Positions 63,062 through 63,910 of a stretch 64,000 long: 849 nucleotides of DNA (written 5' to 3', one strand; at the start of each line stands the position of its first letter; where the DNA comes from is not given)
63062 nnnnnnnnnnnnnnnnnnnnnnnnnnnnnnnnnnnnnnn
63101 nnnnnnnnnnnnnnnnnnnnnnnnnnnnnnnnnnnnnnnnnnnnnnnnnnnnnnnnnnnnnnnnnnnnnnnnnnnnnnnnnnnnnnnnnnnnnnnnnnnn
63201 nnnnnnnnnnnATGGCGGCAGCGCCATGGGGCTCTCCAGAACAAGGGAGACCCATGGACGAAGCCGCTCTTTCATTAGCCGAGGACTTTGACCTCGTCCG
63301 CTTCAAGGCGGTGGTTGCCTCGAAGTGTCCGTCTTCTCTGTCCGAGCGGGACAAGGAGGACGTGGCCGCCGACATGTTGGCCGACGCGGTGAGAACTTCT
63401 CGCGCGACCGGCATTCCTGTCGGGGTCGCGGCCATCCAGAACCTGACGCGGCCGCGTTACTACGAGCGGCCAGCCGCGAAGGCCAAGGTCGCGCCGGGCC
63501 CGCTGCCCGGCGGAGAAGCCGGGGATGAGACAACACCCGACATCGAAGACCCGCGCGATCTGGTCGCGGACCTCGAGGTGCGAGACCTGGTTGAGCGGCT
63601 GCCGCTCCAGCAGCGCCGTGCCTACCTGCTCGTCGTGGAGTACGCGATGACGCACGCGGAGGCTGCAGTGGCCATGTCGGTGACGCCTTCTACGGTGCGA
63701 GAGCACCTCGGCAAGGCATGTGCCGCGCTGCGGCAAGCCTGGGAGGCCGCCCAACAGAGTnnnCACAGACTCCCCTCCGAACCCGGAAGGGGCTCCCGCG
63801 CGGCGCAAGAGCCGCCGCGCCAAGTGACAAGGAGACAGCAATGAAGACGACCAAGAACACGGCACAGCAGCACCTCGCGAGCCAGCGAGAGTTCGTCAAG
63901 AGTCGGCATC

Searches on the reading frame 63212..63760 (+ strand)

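Call 21: search_protein_families(library=pfam, proteins=[window:63212-63760:+], max_evalue=0.01)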
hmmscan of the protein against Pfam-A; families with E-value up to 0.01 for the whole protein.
window:63212-63760:+ (183 aa): 2 families
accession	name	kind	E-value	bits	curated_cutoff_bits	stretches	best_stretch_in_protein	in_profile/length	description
PF08281.18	Sigma70_r4_2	-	4.4e-11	42.7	25.7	1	122-173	3-54/54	Sigma-70, region 4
PF04545.22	Sigma70_r4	-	0.00017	21.5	24.1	1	128-175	9-50/50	Sigma-70, region 4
